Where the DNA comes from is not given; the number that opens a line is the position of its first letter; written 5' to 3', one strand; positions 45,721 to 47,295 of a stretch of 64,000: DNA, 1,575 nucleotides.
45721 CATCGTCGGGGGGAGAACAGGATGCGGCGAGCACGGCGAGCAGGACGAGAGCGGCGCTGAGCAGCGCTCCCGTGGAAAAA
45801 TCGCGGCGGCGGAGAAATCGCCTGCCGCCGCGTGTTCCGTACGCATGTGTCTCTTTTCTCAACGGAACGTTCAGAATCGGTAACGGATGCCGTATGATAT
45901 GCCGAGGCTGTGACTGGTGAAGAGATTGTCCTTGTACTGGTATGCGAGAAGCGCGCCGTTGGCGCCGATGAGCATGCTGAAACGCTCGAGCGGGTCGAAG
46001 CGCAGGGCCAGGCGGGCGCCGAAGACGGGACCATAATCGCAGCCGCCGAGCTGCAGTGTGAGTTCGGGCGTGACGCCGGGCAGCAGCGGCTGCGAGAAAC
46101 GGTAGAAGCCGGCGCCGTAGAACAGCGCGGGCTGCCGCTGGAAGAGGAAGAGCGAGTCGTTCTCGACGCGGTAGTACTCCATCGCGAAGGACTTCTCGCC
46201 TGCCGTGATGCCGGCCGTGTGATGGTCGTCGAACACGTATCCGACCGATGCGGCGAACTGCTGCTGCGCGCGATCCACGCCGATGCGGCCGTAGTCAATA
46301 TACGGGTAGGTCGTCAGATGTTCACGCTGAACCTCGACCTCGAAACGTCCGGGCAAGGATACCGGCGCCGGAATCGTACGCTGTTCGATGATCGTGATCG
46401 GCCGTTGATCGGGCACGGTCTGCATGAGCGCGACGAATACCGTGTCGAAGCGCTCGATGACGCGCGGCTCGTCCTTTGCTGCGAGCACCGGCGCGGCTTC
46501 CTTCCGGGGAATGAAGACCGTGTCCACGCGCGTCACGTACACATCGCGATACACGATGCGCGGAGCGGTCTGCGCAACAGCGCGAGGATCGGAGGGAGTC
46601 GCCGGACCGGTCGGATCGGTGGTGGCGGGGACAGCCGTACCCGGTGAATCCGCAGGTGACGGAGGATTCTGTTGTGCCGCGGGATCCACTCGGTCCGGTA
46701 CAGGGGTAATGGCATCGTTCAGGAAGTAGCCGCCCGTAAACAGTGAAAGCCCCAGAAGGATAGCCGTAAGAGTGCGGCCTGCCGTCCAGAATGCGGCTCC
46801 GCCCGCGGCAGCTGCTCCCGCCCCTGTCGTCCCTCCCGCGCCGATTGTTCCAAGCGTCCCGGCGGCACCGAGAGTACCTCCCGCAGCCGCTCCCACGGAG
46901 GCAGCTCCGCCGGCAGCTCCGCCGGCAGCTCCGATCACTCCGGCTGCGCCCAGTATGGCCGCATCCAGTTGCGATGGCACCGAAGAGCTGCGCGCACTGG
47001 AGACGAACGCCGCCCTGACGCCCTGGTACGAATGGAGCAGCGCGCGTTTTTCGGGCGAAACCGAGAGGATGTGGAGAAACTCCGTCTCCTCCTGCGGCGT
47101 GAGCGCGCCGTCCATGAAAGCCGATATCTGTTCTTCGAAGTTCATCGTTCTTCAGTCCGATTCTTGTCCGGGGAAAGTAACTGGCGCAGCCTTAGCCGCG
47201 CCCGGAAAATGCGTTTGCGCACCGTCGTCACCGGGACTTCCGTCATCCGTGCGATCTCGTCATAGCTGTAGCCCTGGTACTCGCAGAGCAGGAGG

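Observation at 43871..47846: Four-gene ECF-sigma / RseA-like anti-sigma / lipoprotein / vWA-T9SS-cargo operon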

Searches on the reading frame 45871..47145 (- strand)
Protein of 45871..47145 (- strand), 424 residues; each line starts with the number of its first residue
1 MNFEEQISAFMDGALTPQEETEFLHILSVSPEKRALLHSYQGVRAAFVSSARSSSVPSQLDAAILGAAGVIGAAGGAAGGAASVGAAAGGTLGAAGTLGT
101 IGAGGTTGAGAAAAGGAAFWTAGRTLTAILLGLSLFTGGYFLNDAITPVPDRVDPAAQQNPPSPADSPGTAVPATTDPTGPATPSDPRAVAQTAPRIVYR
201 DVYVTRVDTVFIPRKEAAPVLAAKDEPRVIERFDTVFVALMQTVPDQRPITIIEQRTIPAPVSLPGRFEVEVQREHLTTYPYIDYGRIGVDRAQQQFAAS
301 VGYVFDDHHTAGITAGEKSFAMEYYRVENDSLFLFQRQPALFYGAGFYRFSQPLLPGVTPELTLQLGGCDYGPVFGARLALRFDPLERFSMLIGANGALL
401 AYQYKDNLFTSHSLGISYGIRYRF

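Call 3: search_protein_families(library=pfam, proteins=[window:45871-47145:-], max_evalue=0.1)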
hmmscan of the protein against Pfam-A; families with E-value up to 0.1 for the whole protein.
window:45871-47145:- (424 aa): 2 families
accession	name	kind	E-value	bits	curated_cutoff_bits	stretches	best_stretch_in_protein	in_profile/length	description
PF15843.10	DUF4719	-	0.0033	17.7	27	1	124-176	35-86/202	Domain of unknown function (DUF4719)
PF03872.18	RseA_N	-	0.0047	17.9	24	1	1-47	1-43/87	Anti sigma-E protein RseA, N-terminal domain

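Call 4: search_protein_families(library=ncbifam, proteins=[window:45871-47145:-], max_evalue=0.1)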
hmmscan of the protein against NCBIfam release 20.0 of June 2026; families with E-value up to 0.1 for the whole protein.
window:45871-47145:- (424 aa): 0 families

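Call 5: find_homologous_proteins(query=window:45871-47145:-, max_evalue=0.001)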
Query window:45871-47145:- (424 aa): 32 proteins with E <= 0.001 among 8000 candidates.
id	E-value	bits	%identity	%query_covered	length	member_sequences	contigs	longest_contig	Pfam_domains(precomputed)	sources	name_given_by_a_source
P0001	4.3e-276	933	100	100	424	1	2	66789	-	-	-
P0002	3.1e-217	739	77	100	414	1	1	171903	-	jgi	jgi:hypothetical protein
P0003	1.2e-212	724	75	100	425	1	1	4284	-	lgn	-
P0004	2.9e-170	585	63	100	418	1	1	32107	-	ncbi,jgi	-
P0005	8.6e-168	576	64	100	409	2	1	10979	PF03872.19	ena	-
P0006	4.1e-156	538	62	100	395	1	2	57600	-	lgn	-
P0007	3.6e-153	528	56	100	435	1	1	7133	-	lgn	-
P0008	9.3e-148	510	55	100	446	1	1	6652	-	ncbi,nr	ncbi:MAG: hypothetical protein KFH87_03015 [Bacteroidetes bacterium]|nr:hypothetical protein [Bacter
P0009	6.1e-135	468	51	100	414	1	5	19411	-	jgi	jgi:hypothetical protein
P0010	1.3e-134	467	54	100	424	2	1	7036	-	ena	-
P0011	4.1e-131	456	64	73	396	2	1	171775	-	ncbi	ncbi:MAG: hypothetical protein WBQ23_08465, partial [Bacteroidota bacterium]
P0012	1.2e-128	447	52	100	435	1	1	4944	-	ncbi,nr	ncbi:MAG: hypothetical protein JXA28_04305 [Bacteroidetes bacterium]|nr:hypothetical protein [Bacter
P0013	1.4e-127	444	49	100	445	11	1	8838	-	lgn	-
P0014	1.3e-126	441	50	100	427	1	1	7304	-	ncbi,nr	ncbi:MAG: hypothetical protein RRA94_06690 [Bacteroidota bacterium]|nr:hypothetical protein [Bactero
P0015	4.3e-126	439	51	100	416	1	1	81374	-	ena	-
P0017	1.3e-123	431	53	100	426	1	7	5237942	-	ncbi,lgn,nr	ncbi:MAG: hypothetical protein M5R41_14610 [Bacteroidia bacterium]|nr:hypothetical protein [Bacteroi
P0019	2.6e-120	420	50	100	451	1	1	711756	-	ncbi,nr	ncbi:hypothetical protein KQI65_02335 [bacterium]|nr:hypothetical protein [bacterium]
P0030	4.3e-87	311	42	100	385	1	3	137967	-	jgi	jgi:hypothetical protein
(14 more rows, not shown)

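Call 6: find_encoding_contigs(protein=P0017, flank=8000, max_places=2)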
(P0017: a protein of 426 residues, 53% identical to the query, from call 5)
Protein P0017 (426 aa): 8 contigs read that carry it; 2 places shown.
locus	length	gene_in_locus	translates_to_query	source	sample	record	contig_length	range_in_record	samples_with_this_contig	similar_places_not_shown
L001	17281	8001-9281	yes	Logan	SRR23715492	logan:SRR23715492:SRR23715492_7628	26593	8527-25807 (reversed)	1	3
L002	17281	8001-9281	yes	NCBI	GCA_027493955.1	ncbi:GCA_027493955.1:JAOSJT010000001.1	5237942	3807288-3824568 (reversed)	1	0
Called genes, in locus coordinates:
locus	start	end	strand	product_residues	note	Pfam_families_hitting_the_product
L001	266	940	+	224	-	PF00081:Sod_Fe_N, PF02777:Sod_Fe_C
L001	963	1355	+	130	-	PF02635:DsrE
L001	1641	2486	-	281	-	PF00561:Abhydrolase_1, PF12146:Hydrolase_4, PF12697:Abhydrolase_6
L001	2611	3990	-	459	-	PF01565:FAD_binding_4, PF08031:BBE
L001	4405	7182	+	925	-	PF02838:Glyco_hydro_20b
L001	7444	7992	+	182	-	PF04542:Sigma70_r2, PF08281:Sigma70_r4_2, PF04545:Sigma70_r4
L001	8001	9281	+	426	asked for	-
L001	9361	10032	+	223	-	-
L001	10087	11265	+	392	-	PF00092:VWA (weak), PF18962:Por_Secre_tail (weak)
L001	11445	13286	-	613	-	PF00009:GTP_EFTU, PF01926:MMR_HSR1 (faint), PF22042:EF-G_D2, PF03144:GTP_EFTU_D2, PF00679:EFG_C, PF21018:BipA_C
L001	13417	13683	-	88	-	PF00076:RRM_1, PF13893:RRM_5 (weak)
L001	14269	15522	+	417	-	PF00890:FAD_binding_2 (weak), PF01134:GIDA (faint), PF01266:DAO (faint), PF03486:HI0933_like, PF07992:Pyr_redox_2 (weak), PF12831:FAD_oxidored (weak), PF13450:NAD_binding_8 (weak), PF22780:HI0933_like_1st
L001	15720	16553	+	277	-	PF03141:Methyltransf_29 (weak), PF02353:CMAS, PF13489:Methyltransf_23, PF13847:Methyltransf_31, PF08241:Methyltransf_11, PF13649:Methyltransf_25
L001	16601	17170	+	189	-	-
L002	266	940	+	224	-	PF00081:Sod_Fe_N, PF02777:Sod_Fe_C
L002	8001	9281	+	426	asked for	-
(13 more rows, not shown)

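Call 7: find_encoding_contigs(protein=P0030, flank=8000, max_places=2)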
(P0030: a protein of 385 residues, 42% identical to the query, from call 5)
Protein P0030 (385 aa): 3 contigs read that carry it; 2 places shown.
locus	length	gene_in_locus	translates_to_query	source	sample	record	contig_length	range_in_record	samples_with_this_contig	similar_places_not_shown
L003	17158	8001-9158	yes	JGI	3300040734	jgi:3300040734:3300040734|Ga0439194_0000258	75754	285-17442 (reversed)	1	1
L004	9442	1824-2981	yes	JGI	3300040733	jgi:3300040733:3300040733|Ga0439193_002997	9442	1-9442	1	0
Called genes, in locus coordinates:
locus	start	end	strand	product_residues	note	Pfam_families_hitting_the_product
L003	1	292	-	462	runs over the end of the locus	PF18195:GatD_N, PF00710:Asparaginase, PF17763:Asparaginase_C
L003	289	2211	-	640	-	PF02934:GatB_N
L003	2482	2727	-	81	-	-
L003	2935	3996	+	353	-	PF07642:BBP2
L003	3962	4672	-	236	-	PF08713:DNA_alkylation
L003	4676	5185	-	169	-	PF06172:Cupin_5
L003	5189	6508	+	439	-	-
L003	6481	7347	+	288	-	PF13620:CarboxypepD_reg, PF13715:CarbopepD_reg_2 (faint)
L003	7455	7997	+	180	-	PF04542:Sigma70_r2, PF08281:Sigma70_r4_2, PF04545:Sigma70_r4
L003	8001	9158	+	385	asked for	-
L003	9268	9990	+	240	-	-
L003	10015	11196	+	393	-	PF00092:VWA, PF18962:Por_Secre_tail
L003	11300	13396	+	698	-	PF08487:VIT, PF00092:VWA, PF13519:VWA_2, PF13768:VWA_3, PF13860:FlgD_ig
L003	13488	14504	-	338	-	PF13367:PrsW-protease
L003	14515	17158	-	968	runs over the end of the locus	-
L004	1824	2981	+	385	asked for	-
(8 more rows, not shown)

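Call 8: find_encoding_contigs(protein=P0019, flank=8000, max_places=2)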
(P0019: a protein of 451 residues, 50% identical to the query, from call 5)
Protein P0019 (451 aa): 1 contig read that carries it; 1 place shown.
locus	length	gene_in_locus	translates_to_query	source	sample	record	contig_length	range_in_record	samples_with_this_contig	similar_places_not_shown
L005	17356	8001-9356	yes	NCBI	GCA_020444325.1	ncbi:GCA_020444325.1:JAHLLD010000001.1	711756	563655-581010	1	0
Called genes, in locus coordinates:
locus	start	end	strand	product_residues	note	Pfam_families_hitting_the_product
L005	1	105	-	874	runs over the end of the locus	PF08448:PAS_4, PF08447:PAS_3, PF13426:PAS_9, PF00989:PAS, PF13188:PAS_8, PF13426:PAS_9, PF00512:HisKA, PF02518:HATPase_c, +1 more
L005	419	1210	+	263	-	PF00902:TatC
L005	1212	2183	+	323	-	PF00348:polyprenyl_synt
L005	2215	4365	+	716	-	PF26550:Tricorn_2nd (weak), PF00930:DPPIV_N (faint), PF26549:Tricorn_N, PF07676:PD40, PF26550:Tricorn_2nd, PF26549:Tricorn_N, PF20434:BD-FAE (weak), PF00326:Peptidase_S9, +4 more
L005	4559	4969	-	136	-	-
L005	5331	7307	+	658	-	PF00005:ABC_tran, PF02463:SMC_N (faint), PF13555:AAA_29 (faint), PF13304:AAA_21 (faint), PF12848:ABC_tran_Xtn, PF00005:ABC_tran, PF16326:ABC_tran_CTD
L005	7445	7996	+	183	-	PF04542:Sigma70_r2, PF07638:Sigma70_ECF (weak), PF08281:Sigma70_r4_2, PF04545:Sigma70_r4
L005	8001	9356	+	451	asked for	-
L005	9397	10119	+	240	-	-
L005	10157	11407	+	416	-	PF00092:VWA, PF13768:VWA_3 (faint)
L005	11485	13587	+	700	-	PF08487:VIT, PF00092:VWA, PF13519:VWA_2, PF13768:VWA_3, PF13860:FlgD_ig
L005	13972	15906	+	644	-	-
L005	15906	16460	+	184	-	PF18962:Por_Secre_tail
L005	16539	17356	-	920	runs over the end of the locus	PF02838:Glyco_hydro_20b (weak), PF02018:CBM_4_9 (weak)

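Call 15: search_solved_structures(query=A1, max_evalue=10, show_alignments=2)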
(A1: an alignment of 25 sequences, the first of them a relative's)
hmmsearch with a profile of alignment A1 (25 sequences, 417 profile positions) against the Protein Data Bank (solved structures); distinct sequences matched with E-value up to 10: 6.
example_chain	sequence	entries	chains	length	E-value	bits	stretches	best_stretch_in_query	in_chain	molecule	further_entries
7emf_O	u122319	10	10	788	0.12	14.6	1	85-228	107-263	Mediator of RNA polymerase II transcription subunit 15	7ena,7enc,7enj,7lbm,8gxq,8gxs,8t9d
8j5q_B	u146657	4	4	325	0.6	12.3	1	342-405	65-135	Putative peptide transport permease protein Rv1283c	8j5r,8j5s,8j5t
9v33_L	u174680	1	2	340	1.6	10.9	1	73-125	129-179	Polycomb group protein Asx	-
9dzw_A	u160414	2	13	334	3.3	9.8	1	68-267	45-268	CalC6_3 with DHR extension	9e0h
7cu3_B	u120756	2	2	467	4.3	9.5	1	129-188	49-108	Transmembrane protein FAM155A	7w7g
8jjr_f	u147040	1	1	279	4.5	9.4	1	62-134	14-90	PsaF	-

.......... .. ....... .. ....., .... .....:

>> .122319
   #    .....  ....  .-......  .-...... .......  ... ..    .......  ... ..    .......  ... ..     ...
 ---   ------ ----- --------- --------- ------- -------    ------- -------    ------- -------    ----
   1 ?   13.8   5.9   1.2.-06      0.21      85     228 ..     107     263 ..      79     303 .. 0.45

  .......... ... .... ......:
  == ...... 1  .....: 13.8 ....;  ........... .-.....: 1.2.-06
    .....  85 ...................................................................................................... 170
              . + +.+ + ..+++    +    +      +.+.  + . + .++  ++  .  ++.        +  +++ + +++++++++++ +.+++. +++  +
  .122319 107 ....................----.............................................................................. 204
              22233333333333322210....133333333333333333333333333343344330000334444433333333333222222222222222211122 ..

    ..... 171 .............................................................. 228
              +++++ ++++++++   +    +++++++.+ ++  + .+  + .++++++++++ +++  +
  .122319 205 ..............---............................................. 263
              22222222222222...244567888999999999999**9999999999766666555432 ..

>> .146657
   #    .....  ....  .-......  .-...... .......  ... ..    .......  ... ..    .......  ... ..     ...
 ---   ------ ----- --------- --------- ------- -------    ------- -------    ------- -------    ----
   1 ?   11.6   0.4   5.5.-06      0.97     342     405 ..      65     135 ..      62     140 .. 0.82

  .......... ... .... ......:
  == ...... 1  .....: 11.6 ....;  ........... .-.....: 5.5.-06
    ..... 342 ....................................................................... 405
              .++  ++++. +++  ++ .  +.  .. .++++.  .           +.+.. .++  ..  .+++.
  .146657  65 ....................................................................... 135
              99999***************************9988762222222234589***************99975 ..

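Call 22: predict_structure(alignment_id=A1)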
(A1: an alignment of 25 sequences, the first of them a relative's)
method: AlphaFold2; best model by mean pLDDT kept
length: 424 residues; sequences in the alignment: 25
mean_pLDDT: 62.2   pTM: 0.43
mean pLDDT of the five models: 62.2, 61.6, 61.1, 59.6, 58.7
residues with pLDDT >= 90: 101; 70-90: 71; 50-70: 57; < 50: 195
segments of 3 or more residues with pLDDT < 50: 49-57, 59-61, 67-120, 147-214, 220-244, 246-249, 253-264, 284-290, 325-333
pLDDT, mean of each block of 10 residues (from residue 1): 85 90 93 87 62 44 50 34 30 30 30 42 64 60 51 35 35 34 38 41 39 47 44 36 44 47 69 83 48 79 91 92 53 57 94 91 94 93 92 94 83 91 93
secondary structure, 60 per line:
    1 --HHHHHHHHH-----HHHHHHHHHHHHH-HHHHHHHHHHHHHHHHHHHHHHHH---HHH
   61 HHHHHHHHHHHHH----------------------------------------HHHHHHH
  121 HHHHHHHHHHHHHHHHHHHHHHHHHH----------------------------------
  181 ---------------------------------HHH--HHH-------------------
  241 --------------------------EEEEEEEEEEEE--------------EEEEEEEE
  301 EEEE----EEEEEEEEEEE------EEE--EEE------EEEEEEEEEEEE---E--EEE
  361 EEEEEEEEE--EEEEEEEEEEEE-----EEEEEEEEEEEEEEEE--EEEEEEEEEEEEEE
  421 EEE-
elements in order: H3-11 H17-29 H31-54 H58-73 H114-146 E267-278 E293-304 E309-319 E326-328 E331-333 E340-351 E358-369 E372-383 E389-404 E407-423

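Call 26: fold_search(model_id=the predicted structure, library=pdb)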
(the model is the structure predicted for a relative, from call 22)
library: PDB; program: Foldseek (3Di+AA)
matches with E <= 10: 1087; with E <= 0.001: 20
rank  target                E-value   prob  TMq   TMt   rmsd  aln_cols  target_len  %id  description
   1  9a2m_MODEL_1_A        3.4e-06  1.00  0.28  0.34  11.7       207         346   11  Model of E. coli OmpA by in-cell photo-crosslinking MS and deep learning (released 2023-02-24)
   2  4rlc                  2.1e-05  1.00  0.22  0.65   5.8       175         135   12  Crystal structure of the N-terminal beta-barrel domain of Pseudomonas aeruginosa OprF (released 2015-04-22)
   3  1p4t                  3.0e-05  1.00  0.26  0.64   6.1       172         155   12  Crystal structure of Neisserial surface protein A (NspA) (released 2003-07-22)
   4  9fzc_A                5.5e-05  1.00  0.28  0.63   4.8       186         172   10  Structure of OmpA-short in complex with nanobody Nb01 (released 2024-07-17)
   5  2n2l_MODEL_1_A        1.0e-04  1.00  0.23  0.54   7.6       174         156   12  NMR structure of yersinia pestis ail (attachment invasion locus) in decylphosphocholine micelles calculated wi (released 2015-07-22)
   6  6x9z                  1.3e-04  1.00  0.24  0.81   5.9       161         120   12  De novo design of transmembrane beta-barrels (released 2021-02-17)
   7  8uzl_D                2.9e-04  1.00  0.17  0.39  13.3       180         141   12  Designed Transmembrane beta-barrel- TMB10_163 (released 2024-07-17)
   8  8uzl_C                3.4e-04  1.00  0.17  0.39  13.1       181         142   13  Designed Transmembrane beta-barrel- TMB10_163 (released 2024-07-17)
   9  2x55                  3.9e-04  1.00  0.19  0.28  19.0       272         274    9  Yersinia Pestis Plasminogen Activator Pla (Native) (released 2010-07-28)
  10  8uzl_A                4.3e-04  1.00  0.18  0.42  12.5       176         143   14  Designed Transmembrane beta-barrel- TMB10_163 (released 2024-07-17)
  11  2ge4_MODEL_1_A        4.6e-04  1.00  0.22  0.47  10.6       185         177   14  High-resolution solution structure of outer membrane protein A transmembrane domain (released 2006-04-11)
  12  9fzd_A                4.8e-04  1.00  0.27  0.59   4.9       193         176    9  Structure of OmpA-long in complex with nanobody Nb39 (released 2024-07-17)
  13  9nh2_A                5.4e-04  1.00  0.26  0.48   9.8       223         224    8  In situ cryo-EM structure of porin III of the Legionella Dot/Icm T4SS machine (released 2025-09-17)
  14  9nh1_C                5.7e-04  0.99  0.20  0.29  18.1       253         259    9  In situ cryo-EM structure of porin I of the Legionella Dot/Icm T4SS machine (released 2025-09-17)
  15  1bxw                  7.1e-04  1.00  0.26  0.60   6.5       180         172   12  OUTER MEMBRANE PROTEIN A (OMPA) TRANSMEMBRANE DOMAIN (released 1998-10-14)
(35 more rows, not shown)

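Call 45: search_protein_families(library=pfam, alignment_id=A1, max_evalue=1)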
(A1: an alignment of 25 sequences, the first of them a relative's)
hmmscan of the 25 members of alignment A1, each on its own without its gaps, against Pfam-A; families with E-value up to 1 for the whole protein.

A. member 1, P0001 (424 aa): 3 families
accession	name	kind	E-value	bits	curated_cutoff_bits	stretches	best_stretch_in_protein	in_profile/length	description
PF15843.10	DUF4719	-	0.0033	17.7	27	1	124-176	35-86/202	Domain of unknown function (DUF4719)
PF03872.18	RseA_N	-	0.0047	17.9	24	1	1-47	1-43/87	Anti sigma-E protein RseA, N-terminal domain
PF13490.11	zf-HC2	-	0.11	13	22.2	1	3-23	4-24/35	Putative zinc-finger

B. families by the number of members that match (of 25 scanned): 6 families
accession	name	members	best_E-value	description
PF13490.11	zf-HC2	20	0.00083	Putative zinc-finger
PF03872.18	RseA_N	19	2.2e-05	Anti sigma-E protein RseA, N-terminal domain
PF03259.23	Robl_LC7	2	0.11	Roadblock/LC7 domain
PF03416.26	Peptidase_C54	2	0.23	Peptidase C54 catalytic domain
PF15843.10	DUF4719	1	0.0033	Domain of unknown function (DUF4719)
PF05642.16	Sporozoite_P67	1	0.032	Sporozoite P67 surface antigen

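Call 48: find_related_loci(query=A1, collection=genome_contigs, flank=10000)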
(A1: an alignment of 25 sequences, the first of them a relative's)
Query A1 (424 aa) in genome_contigs; peptide patterns used: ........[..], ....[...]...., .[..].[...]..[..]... (x = any residue, [..] = any of these).
64 stretches matched a pattern; 16 encode a relative of the query (tblastn E <= 1e-3); 16 distinct loci.
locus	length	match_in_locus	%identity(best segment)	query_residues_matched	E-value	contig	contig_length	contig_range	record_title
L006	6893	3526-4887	61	1-424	2e-161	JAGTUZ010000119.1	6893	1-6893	MAG: Bacteroidetes bacterium isolate SH-MAG111 SH-MAG111_contig_000119, whole genome shotgun sequence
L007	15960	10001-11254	63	1-424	8e-160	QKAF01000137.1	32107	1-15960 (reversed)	MAG: Bacteroidetes bacterium isolate SZUA-365 scaffold_3103, whole genome shotgun sequence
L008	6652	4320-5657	55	1-424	5e-146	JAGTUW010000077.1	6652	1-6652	MAG: Bacteroidetes bacterium isolate SH-MAG12 SH-MAG12_contig_000077, whole genome shotgun sequence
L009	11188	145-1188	64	116-424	3e-141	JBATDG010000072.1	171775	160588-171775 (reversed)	MAG: Bacteroidota bacterium isolate MFD10475_ilm_asm_bin42 k127_12579, whole genome shotgun sequence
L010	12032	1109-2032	69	124-424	4e-135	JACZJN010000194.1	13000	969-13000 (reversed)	MAG: Bacteroidetes bacterium isolate MAG20 bacteria_1_contig_1367560, whole genome shotgun sequence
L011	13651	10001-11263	54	1-424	7e-130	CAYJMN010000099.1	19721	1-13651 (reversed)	MAG TPA_asm: uncultured Chromatiales bacterium isolate ERP124720_co1_202 genome assembly, contig: NODE_3517_length_19721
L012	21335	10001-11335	49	1-424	2e-128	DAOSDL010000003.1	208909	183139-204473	MAG TPA_asm: Bacteroidota bacterium isolate AMR_MDS_1832 NODE_40_length_208909_cov_11.504314, whole genome shotgun seque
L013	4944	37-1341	52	1-424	2e-129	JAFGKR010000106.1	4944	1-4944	MAG: Bacteroidetes bacterium isolate Zod_Metabat.348 k87_1910880, whole genome shotgun sequence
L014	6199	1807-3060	52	1-424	6e-127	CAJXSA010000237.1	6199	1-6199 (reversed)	MAG TPA_asm: uncultured Ignavibacteria bacterium isolate SRR6201696_bin.15_MetaBAT_v2.12.1_MAG genome assembly, contig:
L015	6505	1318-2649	51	1-424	2e-123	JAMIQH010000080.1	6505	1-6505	MAG: Bacteroidota bacterium isolate RA_AS_metabat.63 k201_866155, whole genome shotgun sequence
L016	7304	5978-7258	50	1-424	1e-122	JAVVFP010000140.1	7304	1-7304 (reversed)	MAG: Bacteroidota bacterium isolate TamC13-50 NODE_8540_length_7304_cov_3.642158, whole genome shotgun sequence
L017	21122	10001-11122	48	119-424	4e-99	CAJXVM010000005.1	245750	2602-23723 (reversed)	MAG TPA_asm: uncultured Ignavibacteria bacterium isolate SRR6201696_bin.5_MetaBAT_v2.12.1_MAG genome assembly, contig: N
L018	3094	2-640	59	205-424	1e-81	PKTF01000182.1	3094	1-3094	MAG: Ignavibacteria bacterium isolate BM516 sc_16273, whole genome shotgun sequence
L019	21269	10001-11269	39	2-424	1e-74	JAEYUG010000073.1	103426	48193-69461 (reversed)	MAG: Bacteroidetes bacterium isolate OH_CBlB_161 k127_757705, whole genome shotgun sequence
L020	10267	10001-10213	76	1-71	3e-25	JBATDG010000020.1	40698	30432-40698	MAG: Bacteroidota bacterium isolate MFD10475_ilm_asm_bin42 k127_234709, whole genome shotgun sequence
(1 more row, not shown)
